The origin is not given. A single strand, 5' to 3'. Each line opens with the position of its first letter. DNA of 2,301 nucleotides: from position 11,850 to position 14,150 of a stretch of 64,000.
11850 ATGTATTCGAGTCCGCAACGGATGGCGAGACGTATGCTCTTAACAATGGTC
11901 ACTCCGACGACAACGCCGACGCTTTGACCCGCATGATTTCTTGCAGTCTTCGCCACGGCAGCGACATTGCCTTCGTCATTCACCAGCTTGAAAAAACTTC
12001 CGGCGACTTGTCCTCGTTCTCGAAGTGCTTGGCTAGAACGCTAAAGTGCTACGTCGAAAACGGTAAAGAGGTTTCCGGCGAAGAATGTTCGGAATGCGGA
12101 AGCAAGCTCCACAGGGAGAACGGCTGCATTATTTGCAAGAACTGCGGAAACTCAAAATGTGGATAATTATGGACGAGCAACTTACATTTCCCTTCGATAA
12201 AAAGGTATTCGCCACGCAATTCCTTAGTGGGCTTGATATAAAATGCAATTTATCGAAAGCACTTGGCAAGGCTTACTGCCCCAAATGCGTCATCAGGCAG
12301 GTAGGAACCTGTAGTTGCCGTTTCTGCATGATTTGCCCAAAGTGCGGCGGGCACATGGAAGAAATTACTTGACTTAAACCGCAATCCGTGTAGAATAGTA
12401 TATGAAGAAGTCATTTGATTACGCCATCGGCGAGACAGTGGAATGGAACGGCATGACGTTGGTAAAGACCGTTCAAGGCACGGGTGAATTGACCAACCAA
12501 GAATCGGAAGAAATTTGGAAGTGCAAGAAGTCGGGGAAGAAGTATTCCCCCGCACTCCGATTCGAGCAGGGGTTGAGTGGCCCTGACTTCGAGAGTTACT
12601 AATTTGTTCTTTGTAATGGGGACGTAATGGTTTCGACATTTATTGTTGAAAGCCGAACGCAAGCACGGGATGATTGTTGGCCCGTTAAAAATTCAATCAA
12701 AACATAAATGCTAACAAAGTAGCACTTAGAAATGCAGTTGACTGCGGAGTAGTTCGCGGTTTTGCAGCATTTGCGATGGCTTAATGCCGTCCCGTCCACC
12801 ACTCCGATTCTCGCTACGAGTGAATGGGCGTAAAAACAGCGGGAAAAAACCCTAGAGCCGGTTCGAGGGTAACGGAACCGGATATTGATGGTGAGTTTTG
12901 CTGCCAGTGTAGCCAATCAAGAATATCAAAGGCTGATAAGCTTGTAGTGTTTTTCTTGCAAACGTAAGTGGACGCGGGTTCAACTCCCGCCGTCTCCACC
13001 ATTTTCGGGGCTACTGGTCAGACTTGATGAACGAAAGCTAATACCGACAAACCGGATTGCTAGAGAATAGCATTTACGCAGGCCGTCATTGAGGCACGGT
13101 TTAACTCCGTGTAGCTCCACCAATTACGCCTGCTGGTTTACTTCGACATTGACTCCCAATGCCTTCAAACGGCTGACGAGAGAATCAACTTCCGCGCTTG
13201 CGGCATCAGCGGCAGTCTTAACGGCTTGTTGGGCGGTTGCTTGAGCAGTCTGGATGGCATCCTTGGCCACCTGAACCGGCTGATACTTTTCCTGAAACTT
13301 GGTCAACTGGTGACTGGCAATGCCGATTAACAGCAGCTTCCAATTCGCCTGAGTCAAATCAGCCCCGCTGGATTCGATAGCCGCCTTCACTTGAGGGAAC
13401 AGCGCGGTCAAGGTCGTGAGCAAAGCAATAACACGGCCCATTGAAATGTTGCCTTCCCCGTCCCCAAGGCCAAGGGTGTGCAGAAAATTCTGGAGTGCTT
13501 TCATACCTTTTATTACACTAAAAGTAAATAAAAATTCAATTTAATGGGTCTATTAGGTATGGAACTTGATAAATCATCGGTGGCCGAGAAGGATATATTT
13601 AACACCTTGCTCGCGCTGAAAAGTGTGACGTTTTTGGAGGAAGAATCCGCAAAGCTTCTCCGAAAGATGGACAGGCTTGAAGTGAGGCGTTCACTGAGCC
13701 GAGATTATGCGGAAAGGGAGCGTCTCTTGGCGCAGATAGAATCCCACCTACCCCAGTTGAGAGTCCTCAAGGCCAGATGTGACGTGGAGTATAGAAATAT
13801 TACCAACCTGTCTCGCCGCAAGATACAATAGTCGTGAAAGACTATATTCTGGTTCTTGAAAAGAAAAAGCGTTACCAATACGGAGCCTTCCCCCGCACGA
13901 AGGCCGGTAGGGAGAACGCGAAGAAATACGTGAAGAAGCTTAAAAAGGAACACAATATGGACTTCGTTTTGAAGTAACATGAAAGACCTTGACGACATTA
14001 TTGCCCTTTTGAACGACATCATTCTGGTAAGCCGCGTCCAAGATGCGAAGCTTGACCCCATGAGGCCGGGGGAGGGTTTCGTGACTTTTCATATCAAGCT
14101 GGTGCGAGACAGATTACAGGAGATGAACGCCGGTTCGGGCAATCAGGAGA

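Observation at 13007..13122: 116-nt mini-tmRNA with a non-degron tag, in tandem with the full tmRNA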

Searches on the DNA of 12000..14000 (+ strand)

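Call 5: search_rna_families(source=window, start=12950, end=13200, threshold=evalue, max_evalue=10, show_alignments=5)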
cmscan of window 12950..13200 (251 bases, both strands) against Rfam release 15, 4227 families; matches with E-value up to 10: 4.
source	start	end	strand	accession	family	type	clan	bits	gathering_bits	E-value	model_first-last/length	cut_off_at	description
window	12950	13001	+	RF00023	tmRNA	Gene;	CL00001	42.2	47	7.8e-16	323-374/374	5'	transfer-messenger RNA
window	12970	13023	+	RF04321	tmRNA_permuted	Gene;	-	19.9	47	0.023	32-106/213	no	permuted transfer-messenger RNA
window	12958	12999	-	RF04354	Plastid-ycf2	Cis-reg;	-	18.8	65.7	0.16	1-75/75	no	Plastid-ycf2 5UTR RNA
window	12950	13001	+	RF00233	Tymo_tRNA-like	Cis-reg;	-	10.4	40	8.2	19-84/84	5'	Tymovirus/Pomovirus/Furovirus tRNA-like 3' UTR element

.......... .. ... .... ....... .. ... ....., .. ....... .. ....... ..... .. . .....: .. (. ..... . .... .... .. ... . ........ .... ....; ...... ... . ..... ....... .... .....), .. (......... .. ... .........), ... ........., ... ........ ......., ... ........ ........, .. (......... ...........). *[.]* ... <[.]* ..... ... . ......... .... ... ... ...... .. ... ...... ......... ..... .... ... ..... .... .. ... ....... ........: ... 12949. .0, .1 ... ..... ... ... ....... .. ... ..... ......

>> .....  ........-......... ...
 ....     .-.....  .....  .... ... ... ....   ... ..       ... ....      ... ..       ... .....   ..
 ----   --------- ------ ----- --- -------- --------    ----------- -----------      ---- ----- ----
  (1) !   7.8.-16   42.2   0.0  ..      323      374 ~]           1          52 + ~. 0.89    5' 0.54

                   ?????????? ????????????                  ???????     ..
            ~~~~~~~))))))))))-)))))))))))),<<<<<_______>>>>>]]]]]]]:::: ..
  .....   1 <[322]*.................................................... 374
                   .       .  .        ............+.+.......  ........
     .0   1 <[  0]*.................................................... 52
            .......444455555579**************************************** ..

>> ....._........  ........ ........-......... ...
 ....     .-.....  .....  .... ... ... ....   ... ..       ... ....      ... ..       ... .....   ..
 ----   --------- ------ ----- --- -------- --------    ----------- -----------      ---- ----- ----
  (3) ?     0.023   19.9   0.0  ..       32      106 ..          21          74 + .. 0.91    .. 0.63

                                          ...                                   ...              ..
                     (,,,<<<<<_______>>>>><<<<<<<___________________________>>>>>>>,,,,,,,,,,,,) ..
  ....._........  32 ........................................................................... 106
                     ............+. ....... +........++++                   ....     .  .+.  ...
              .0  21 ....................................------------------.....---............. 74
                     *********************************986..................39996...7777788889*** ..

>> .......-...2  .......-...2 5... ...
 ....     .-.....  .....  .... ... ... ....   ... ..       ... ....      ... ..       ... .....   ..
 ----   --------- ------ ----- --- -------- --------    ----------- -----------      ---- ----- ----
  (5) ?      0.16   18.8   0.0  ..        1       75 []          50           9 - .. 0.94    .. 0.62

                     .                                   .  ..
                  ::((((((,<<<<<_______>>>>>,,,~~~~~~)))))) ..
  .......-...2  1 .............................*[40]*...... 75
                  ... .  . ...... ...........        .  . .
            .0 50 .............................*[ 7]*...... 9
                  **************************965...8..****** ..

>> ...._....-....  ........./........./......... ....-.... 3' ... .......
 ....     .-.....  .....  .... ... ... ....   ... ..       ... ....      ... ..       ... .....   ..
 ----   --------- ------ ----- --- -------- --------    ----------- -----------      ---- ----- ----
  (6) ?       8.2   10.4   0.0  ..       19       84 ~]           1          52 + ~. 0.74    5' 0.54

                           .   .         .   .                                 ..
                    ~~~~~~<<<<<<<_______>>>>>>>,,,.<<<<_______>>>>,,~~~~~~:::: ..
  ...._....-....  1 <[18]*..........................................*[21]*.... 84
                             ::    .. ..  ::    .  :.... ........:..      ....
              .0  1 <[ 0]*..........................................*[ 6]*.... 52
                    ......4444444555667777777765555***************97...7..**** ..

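Call 6: search_dna_similar(query=window:12000-14000:+, collection=phages, mode=distant, max_rows=30)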
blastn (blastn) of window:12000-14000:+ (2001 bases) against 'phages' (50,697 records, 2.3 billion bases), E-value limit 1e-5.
No match.

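Call 68: search_rna_families(source=window, start=13003, end=13126, threshold=evalue, max_evalue=10, show_alignments=4)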
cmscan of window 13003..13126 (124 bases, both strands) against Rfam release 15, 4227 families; matches with E-value up to 10: 3.
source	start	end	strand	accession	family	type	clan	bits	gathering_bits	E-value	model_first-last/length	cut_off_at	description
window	13025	13049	+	RF01143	sR16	Gene; snRNA; snoRNA; CD-box;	-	10.6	70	6.7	27-53/53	no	Small nucleolar RNA sR16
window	13095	13126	+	RF04321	tmRNA_permuted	Gene;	-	9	47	3.6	36-67/213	3'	permuted transfer-messenger RNA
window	13095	13126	+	RF01850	beta_tmRNA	Gene;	CL00001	5.3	84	5.7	86-117/331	3'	Betaproteobacteria transfer-messenger RNA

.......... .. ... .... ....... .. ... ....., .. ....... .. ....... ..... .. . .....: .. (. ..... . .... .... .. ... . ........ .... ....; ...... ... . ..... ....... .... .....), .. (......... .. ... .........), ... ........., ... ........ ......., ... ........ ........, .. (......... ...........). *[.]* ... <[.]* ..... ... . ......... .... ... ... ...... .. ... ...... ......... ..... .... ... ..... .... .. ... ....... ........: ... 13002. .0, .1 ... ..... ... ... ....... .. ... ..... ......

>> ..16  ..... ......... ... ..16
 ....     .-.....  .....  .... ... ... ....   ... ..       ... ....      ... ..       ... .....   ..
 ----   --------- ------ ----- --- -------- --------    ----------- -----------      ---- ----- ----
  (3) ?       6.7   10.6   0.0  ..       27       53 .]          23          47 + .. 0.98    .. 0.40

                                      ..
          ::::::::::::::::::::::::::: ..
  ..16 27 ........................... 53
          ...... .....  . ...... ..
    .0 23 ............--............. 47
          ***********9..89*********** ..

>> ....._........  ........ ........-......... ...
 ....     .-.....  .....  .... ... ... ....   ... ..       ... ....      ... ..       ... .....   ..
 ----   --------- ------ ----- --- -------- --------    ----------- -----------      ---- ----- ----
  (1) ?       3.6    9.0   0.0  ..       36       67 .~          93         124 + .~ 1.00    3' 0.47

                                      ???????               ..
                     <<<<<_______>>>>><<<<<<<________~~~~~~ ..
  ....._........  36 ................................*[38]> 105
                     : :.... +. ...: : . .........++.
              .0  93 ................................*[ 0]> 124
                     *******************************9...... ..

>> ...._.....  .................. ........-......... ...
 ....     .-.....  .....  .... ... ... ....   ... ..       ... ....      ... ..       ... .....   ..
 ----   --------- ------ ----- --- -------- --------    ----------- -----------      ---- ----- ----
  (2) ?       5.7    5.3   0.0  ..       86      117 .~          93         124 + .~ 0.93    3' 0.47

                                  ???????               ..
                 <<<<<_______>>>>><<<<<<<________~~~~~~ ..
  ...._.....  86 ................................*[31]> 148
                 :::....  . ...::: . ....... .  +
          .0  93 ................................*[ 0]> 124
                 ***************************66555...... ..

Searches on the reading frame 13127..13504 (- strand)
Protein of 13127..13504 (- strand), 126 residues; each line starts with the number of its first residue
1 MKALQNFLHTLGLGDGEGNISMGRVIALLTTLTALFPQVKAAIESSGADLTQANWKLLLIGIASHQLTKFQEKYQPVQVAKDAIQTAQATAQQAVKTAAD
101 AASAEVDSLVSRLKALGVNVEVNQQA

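Call 11: search_protein_families(library=pfam, proteins=[window:13127-13504:-], max_evalue=0.01)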
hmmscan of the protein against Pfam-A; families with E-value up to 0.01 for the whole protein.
window:13127-13504:- (126 aa): 1 family
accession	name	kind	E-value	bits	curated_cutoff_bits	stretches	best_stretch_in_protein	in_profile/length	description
PF18844.6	baeRF_family2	-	0.0049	17.4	26.9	1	37-115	1-76/149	Bacterial archaeo-eukaryotic release factor family 2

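Call 52: search_protein_families(library=phrogs, proteins=[window:13127-13504:-], max_evalue=0.01)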
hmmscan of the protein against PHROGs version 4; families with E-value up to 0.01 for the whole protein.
window:13127-13504:- (126 aa): 1 family
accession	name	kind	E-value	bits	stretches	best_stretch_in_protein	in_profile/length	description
phrog_5400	-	unknown function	0.00032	21.8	1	31-109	8-86/145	-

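Call 72: find_homologous_proteins(query=window:13127-13504:-, max_evalue=0.001)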
Query window:13127-13504:- (126 aa): 1 proteins with E <= 0.001 among 41 candidates.
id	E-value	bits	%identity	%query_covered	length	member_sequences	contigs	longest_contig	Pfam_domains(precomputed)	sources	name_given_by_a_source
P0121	1.7e-70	252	100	100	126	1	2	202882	-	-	-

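Call 79: search_protein_representatives(protein=window:13127-13504:-)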
Query: 126 residues. Proteins with E-value up to 0.001 (for the whole library): 5; up to 1e-10: 2; up to 1e-30: 1. The best 5 are listed.
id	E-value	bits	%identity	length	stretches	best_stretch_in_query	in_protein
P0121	5.5e-71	251.9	100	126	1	1-126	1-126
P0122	6.3e-14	68.5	56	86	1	4-73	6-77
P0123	8.6e-09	52.0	38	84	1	3-73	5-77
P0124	1.7e-05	41.5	41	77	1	6-73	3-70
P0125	1.9e-04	38.1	34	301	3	10-65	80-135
